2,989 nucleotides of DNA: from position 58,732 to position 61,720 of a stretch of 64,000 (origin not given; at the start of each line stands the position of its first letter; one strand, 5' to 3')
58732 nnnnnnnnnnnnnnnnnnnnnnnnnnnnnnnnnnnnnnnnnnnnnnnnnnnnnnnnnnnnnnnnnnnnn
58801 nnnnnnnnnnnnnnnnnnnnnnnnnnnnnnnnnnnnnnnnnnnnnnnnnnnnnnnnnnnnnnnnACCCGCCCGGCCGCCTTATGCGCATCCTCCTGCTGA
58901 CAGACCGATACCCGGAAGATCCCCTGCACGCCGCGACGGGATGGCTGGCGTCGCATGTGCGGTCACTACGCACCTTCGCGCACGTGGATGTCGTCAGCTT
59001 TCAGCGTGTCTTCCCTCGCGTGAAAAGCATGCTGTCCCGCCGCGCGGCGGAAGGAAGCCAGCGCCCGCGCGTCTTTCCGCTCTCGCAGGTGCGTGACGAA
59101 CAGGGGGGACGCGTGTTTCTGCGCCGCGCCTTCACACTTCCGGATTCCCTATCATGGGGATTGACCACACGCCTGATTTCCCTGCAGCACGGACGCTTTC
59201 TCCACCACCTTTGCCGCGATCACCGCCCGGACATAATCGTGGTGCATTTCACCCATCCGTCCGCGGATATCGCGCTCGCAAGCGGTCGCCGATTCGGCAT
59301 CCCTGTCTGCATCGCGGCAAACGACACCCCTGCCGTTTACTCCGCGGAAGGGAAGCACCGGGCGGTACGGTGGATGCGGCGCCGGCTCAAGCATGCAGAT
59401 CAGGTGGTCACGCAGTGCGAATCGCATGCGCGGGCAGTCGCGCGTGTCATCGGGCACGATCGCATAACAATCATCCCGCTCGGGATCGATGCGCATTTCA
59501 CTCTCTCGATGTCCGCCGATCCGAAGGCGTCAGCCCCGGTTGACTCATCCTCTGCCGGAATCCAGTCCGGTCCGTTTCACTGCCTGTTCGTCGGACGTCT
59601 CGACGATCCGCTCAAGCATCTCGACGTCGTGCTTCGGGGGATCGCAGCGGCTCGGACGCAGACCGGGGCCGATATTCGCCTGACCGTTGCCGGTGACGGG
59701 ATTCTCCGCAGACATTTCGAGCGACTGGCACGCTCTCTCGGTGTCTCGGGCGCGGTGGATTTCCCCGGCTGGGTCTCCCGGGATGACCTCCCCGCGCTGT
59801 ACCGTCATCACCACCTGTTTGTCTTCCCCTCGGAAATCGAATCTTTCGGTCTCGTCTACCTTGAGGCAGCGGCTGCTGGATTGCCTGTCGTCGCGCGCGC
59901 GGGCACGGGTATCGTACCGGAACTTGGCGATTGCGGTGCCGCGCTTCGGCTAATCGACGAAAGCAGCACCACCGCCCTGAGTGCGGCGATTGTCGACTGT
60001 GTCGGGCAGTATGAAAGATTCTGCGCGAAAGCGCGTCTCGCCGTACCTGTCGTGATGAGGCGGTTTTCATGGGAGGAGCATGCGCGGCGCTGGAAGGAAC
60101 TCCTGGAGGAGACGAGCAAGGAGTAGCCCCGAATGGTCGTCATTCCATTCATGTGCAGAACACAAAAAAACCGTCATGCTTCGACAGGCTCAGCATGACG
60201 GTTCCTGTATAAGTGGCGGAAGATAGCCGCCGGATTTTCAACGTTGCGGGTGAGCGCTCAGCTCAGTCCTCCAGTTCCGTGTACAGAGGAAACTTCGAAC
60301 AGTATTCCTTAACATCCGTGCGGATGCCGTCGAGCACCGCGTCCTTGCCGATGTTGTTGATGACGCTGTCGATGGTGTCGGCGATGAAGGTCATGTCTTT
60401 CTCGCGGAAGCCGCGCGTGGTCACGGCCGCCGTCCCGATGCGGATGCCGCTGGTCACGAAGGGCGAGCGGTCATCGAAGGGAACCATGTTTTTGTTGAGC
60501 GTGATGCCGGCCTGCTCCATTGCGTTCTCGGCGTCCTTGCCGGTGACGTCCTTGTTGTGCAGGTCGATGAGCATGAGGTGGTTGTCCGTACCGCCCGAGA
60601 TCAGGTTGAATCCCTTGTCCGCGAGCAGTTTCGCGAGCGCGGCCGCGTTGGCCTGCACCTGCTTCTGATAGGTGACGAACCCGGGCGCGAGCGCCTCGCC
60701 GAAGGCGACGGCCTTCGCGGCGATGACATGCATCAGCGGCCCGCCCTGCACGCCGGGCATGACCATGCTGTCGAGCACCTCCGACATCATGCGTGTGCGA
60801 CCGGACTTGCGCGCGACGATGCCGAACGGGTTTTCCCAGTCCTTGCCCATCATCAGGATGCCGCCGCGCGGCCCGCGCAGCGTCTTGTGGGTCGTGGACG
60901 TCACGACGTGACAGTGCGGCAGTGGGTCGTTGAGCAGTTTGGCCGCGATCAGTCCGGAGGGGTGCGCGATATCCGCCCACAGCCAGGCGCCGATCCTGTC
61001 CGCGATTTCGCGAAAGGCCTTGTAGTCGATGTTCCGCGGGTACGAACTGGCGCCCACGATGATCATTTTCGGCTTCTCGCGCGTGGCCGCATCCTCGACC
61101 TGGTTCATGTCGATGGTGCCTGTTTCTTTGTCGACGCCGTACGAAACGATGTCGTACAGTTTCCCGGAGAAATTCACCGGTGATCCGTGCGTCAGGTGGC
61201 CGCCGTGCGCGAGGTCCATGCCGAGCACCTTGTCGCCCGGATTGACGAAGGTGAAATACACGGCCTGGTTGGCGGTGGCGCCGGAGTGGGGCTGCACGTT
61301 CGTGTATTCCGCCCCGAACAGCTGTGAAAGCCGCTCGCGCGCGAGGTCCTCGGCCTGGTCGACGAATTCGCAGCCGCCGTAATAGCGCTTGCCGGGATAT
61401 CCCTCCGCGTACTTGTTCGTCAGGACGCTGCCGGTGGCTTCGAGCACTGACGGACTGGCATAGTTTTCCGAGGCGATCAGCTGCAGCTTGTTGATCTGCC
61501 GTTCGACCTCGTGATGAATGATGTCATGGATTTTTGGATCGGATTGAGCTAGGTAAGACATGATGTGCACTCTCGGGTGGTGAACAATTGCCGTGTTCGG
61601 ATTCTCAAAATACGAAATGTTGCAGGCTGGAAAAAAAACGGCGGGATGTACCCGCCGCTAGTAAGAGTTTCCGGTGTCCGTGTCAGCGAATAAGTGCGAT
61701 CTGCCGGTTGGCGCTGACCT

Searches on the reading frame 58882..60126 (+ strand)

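Call 12: search_protein_families(library=pfam, proteins=[window:58882-60126:+], max_evalue=0.00001)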
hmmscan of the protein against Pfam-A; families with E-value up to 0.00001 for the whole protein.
window:58882-60126:+ (414 aa): 5 families
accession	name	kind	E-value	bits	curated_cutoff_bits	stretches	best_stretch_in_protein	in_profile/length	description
PF13692.12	Glyco_trans_1_4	-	7.7e-27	94.7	27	1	233-373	3-139/142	Glycosyl transferases group 1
PF00534.26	Glycos_transf_1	-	5.8e-26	91.5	26.4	1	225-370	9-152/172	Glycosyl transferases group 1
PF20706.3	GT4-conflict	-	2.2e-17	63.6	26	1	210-402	185-383/385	Family 4 Glycosyltransferase in conflict systems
PF13439.12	Glyco_transf_4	-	3e-12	47.3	28.5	1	82-204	39-168/170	Glycosyltransferase Family 4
PF13579.12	Glyco_trans_4_4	-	7e-10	39.9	29.7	1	33-201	19-158/158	Glycosyl transferase 4-like domain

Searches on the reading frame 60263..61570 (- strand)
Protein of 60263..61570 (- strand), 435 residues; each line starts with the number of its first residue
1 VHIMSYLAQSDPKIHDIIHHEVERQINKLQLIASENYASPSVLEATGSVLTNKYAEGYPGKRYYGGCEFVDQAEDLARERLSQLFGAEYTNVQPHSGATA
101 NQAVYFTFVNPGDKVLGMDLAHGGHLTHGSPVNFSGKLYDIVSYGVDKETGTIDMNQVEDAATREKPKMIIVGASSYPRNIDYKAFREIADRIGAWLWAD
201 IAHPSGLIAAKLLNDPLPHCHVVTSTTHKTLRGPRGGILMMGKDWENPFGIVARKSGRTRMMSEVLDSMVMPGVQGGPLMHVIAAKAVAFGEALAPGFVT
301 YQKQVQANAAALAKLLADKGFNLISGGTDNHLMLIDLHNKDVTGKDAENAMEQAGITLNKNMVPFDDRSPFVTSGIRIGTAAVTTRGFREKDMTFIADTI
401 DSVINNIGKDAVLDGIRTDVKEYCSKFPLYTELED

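Call 12: search_protein_families(library=pfam, proteins=[window:60263-61570:-], max_evalue=0.00001)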
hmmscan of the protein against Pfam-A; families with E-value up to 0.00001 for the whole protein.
window:60263-61570:- (435 aa): 3 families
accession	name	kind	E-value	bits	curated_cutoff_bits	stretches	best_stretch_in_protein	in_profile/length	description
PF00464.25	SHMT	-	2.1e-163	544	27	1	7-400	1-399/399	Serine hydroxymethyltransferase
PF00155.27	Aminotran_1_2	-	1.7e-07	31.2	19.7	1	76-386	46-352/361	Aminotransferase class I and II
PF01212.27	Beta_elim_lyase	-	1.1e-06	28.6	27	1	55-359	19-273/288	Beta-eliminating lyase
